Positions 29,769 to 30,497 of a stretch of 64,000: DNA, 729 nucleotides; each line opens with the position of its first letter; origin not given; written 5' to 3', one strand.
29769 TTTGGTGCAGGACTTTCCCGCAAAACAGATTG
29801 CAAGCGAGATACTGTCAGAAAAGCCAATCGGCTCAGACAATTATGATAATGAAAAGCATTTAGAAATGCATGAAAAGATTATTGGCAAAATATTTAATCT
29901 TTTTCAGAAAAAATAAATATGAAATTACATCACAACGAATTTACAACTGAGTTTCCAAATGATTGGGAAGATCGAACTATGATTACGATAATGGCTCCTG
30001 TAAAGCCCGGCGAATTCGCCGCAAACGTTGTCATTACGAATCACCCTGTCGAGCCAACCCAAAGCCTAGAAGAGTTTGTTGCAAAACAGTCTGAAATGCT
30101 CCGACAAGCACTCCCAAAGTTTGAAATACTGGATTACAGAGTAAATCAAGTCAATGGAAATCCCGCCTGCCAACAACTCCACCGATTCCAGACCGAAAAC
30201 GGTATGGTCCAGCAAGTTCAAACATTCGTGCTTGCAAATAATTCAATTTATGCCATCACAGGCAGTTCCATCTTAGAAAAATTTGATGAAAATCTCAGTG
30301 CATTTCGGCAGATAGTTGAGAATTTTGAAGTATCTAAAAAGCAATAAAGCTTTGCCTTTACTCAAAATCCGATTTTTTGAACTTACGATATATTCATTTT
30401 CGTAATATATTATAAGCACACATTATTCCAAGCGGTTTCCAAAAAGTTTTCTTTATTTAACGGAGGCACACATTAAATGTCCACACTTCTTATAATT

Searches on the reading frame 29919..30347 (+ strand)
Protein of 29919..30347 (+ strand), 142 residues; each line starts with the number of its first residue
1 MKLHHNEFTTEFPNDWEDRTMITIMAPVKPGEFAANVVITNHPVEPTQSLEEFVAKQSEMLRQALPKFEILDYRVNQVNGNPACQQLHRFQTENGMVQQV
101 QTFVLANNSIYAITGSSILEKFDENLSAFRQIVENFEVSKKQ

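Call 3: search_protein_families(library=pfam, proteins=[window:29919-30347:+], max_evalue=1)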
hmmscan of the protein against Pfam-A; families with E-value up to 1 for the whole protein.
window:29919-30347:+ (142 aa): 3 families
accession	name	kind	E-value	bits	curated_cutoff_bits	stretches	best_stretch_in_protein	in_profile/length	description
PF08786.17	DcrB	-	3.2e-15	56.8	27.2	1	11-133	5-125/127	DcrB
PF18933.6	PsbP_2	-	1.8e-06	28.5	27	1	6-138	52-184/184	PsbP-like protein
PF01789.22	PsbP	-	0.011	16.3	23.5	1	7-138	12-155/155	PsbP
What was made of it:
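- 29919..30347 (+): 142-aa DUF1795/DcrB-family protein without a signal peptide. Eag-like candidate chaperone for the hairpin. Call 3 (PF08786, E=3.2e-15, 56.8 bits against 27.2).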

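Call 4: search_protein_families(library=ncbifam, proteins=[window:29919-30347:+], max_evalue=1)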
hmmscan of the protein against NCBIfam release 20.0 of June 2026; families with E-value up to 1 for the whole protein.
window:29919-30347:+ (142 aa): 0 families

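Call 19: search_solved_structures(query=window:29919-30347:+, max_evalue=10, show_alignments=2)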
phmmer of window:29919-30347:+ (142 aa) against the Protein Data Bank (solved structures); distinct sequences matched with E-value up to 10: 2.
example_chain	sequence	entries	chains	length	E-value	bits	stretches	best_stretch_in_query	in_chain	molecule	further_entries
6xrf_A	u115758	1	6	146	0.0031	21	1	7-113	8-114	Effector EagT6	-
1tu1_A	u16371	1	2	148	0.0032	21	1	7-113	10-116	hypothetical protein PA0094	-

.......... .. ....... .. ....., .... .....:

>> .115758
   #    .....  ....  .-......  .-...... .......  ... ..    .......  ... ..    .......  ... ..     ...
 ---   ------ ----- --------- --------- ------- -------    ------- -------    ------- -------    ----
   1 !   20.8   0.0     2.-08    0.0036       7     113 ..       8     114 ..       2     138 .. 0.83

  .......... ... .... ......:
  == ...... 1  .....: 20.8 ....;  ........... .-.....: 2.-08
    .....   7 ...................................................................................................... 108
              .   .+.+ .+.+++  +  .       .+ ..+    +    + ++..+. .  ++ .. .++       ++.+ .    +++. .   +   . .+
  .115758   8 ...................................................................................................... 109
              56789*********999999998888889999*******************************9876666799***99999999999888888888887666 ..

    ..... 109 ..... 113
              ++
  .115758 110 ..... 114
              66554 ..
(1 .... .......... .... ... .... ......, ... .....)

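Call 52: search_solved_structures(query=A7, max_evalue=10, show_alignments=1)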
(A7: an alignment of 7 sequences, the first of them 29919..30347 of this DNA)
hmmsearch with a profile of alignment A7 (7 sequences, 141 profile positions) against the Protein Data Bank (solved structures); distinct sequences matched with E-value up to 10: 6.
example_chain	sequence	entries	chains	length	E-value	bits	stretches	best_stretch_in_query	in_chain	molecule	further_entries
6xrf_A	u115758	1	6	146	2e-07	34.3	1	10-133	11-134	Effector EagT6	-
1tu1_A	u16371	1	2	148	2.1e-07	34.3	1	10-133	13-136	hypothetical protein PA0094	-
6xrr_E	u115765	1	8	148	0.0066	19.7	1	11-117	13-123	Putative cytoplasmic protein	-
6xrb_A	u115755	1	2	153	0.0074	19.6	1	11-117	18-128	SciW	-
9mvg_A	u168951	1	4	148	0.04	17.2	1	11-117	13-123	SciW protein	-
4r58_A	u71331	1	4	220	0.24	14.7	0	62-88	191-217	Leucine Rich Repeat protein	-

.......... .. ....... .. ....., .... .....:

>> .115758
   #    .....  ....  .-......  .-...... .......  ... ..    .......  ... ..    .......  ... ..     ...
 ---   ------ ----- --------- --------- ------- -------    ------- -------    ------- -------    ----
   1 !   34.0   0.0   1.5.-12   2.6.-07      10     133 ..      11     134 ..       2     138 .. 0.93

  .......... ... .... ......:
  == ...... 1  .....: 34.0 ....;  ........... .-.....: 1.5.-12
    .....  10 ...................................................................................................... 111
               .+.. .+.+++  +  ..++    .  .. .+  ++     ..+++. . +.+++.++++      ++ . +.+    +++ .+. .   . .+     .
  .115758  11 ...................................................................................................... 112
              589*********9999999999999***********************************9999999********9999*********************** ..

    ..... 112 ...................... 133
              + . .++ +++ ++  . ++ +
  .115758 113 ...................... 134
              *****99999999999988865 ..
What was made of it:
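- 29919..30347 (+): Call 19 and call 52 (profile versus PDB: EagT6 6xrf E=2e-7, PA0094 1tu1; SciW 6xrr, 6xrb and 9mvg at E=0.007-0.04; one further, unrelated chance hit at E=0.24).
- On Eag chaperones (DUF1795 / PF08786), for the gene at 29919-30347: Call 52: EagT6 6xrf and PA0094 1tu1 at E=2e-7; SciW 6xrr, 6xrb and 9mvg at E=0.007-0.04; the only other hit is an unrelated chance match at E=0.24.
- Closest known: T6SS prePAAR effectors with N-terminal transmembrane domains and their Eag. Same: A dedicated adjacent DUF1795 gene, whose profile matches EagT6, PA0094 and SciW among solved structures (call 52).
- A profile of this partner matches Eag chaperones among solved structures (EagT6/PA0094 E=2e-7; SciW E=0.007-0.04), plus one unrelated chance hit at E=0.24 (call 52). 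The partner's meaningful structural relatives by sequence are all cytoplasmic Eag chaperones (call 52).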

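Call 92: find_related_loci(query=A7, collection=metagenome_contigs, flank=10000)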
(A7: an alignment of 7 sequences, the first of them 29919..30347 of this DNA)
Query A7 (142 aa) in metagenome_contigs; peptide patterns used: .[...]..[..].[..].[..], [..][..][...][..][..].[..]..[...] (x = any residue, [..] = any of these).
226 stretches matched a pattern; 15 encode a relative of the query (tblastn E <= 1e-3); 15 distinct loci.
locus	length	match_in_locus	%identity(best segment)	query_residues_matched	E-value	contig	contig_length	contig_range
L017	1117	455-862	38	1-136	4e-37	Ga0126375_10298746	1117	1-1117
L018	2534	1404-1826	40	2-141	5e-35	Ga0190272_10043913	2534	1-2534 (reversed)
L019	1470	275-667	41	6-136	4e-35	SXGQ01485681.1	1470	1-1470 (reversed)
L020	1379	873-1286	37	1-138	3e-35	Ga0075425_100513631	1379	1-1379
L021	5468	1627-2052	36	1-142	6e-32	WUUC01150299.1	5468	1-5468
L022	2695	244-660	36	1-139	9e-32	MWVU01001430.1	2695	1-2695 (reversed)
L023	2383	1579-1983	39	6-139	1e-31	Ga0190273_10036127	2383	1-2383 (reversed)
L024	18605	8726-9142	35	1-139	4e-31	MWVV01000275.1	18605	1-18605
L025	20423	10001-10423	35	2-141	4e-31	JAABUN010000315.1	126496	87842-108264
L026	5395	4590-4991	36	6-139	4e-29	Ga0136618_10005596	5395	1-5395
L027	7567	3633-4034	36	6-139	4e-29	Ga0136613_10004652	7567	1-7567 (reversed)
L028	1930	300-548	40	57-139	1e-18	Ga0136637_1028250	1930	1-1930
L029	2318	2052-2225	43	82-139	8e-14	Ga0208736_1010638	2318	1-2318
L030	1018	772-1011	39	2-80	5e-14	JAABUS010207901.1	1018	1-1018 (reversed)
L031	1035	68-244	42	78-136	1e-13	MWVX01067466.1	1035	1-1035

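Call 97: search_protein_families(library=pfam, alignment_id=A10, max_evalue=0.0001)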
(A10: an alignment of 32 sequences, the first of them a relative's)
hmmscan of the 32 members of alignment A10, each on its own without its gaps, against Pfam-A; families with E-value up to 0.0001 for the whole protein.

A. member 1, L025:122-1057:+ (311 aa): 1 family
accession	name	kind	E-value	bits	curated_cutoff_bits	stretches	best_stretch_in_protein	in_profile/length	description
PF07690.21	MFS_1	-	8e-11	41.9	33.4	1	1-251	64-326/347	Major Facilitator Superfamily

B. families by the number of members that match (of 32 scanned): 32 families (the first 25 are shown)
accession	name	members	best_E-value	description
PF13646.12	HEAT_2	2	1.5e-12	HEAT repeats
PF15605.11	Ntox28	2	2.2e-07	Bacterial toxin 28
PF00006.31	ATP-synt_ab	1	8.3e-92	ATP synthase alpha/beta family, nucleotide-binding domain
PF00437.27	T2SSE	1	1e-45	Type II/IV secretion system protein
PF13614.12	AAA_31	1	8.5e-45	AAA domain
PF00160.26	Pro_isomerase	1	3.4e-43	Cyclophilin type peptidyl-prolyl cis-trans isomerase/CLD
PF01471.23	PG_binding_1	1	6.4e-29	Putative peptidoglycan binding domain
PF00216.26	Bac_DNA_binding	1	6.3e-26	Bacterial DNA-binding protein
PF18269.6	T3SS_ATPase_C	1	2.5e-24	T3SS EscN ATPase C-terminal domain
PF00856.33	SET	1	1.1e-21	SET domain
PF01656.29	CbiA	1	4.7e-21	CobQ/CobB/MinD/ParA nucleotide binding domain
PF01551.29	Peptidase_M23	1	4.3e-12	Peptidase family M23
PF04343.18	DUF488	1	1.8e-11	Domain of unknown function DUF488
PF07690.21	MFS_1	1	8e-11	Major Facilitator Superfamily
PF13519.12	VWA_2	1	1.6e-09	von Willebrand factor type A domain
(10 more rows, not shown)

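Call 98: search_protein_families(library=pfam, proteins=[L025:1206-1634:+, L025:2053-2877:+, L025:2877-3986:+, L025:4305-4718:+, L025:13384-14700:+, L024:2621-4600:-, L024:4817-5632:-, L024:9818-11065:-, L024:14210-15499:-, L024:15791-16975:-], max_evalue=0.001)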
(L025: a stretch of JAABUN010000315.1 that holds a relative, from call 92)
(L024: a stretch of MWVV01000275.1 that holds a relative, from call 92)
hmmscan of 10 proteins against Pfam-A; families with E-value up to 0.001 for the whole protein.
L025:1206-1634:+ (142 aa): 1 family
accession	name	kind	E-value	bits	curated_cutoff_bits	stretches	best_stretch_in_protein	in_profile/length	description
PF00856.33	SET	-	1.1e-21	77.6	22.4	1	17-110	1-105/105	SET domain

L025:2053-2877:+ (274 aa): 7 families
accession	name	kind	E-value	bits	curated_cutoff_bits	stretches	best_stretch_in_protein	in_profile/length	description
PF13614.12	AAA_31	-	8.5e-45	153.3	27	1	3-184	2-177/177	AAA domain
PF01656.29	CbiA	-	4.7e-21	75.5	25.4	1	5-236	1-124/125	CobQ/CobB/MinD/ParA nucleotide binding domain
PF10609.15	ParA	-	1.2e-07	31.9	27.1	1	2-44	3-45/246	NUBPL iron-transfer P-loop NTPase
PF09140.17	MipZ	-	4.5e-07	29.9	20.7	0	4-47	2-45/262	ATPase MipZ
PF06564.18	CBP_BcsQ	-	1.5e-06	28.4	21.3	1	3-158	2-149/234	Cellulose biosynthesis protein BcsQ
PF02374.21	ArsA_ATPase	-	1.7e-06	27.9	24.3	1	10-49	8-47/305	Anion-transporting ATPase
PF00142.24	Fer4_NifH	-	3e-06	27.3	25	1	10-52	7-49/271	4Fe-4S iron sulfur cluster binding proteins, NifH/frxC family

L025:2877-3986:+ (369 aa): 0 families

L025:4305-4718:+ (137 aa): 0 families

L025:13384-14700:+ (438 aa): 6 families
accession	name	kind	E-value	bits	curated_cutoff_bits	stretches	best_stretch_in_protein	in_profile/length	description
PF00437.27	T2SSE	-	1e-45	156.5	24.9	1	133-324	93-280/370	Type II/IV secretion system protein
PF25199.1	nSTAND_NTPase5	-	1.6e-05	25.2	34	1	175-221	40-86/145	Novel STAND NTPase 5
PF13555.12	AAA_29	-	4.5e-05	23.6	27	1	176-205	22-51/61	P-loop containing region of AAA domain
PF13191.12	AAA_16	-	8.7e-05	23.5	32.6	1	171-293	19-104/167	AAA ATPase domain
PF13604.12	AAA_30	-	0.00035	20.8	27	0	167-209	9-50/191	AAA domain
PF13401.12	AAA_22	-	0.00073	20.3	27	0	176-213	5-41/130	AAA domain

L024:2621-4600:- (659 aa): 1 family
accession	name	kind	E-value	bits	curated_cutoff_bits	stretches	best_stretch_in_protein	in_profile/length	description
PF15605.11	Ntox28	-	2.6e-07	31.2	25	1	573-656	26-111/113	Bacterial toxin 28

L024:4817-5632:- (271 aa): 0 families

L024:9818-11065:- (415 aa): 0 families

L024:14210-15499:- (429 aa): 2 families
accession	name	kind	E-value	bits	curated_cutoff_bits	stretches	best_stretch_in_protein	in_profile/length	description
PF01909.29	NTP_transf_2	-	3.1e-05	24.7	21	1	320-361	13-47/93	Nucleotidyltransferase domain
PF18765.7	Polbeta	-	0.00023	21.7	26.9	1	327-357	17-48/93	Polymerase beta, Nucleotidyltransferase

L024:15791-16975:- (394 aa): 0 families
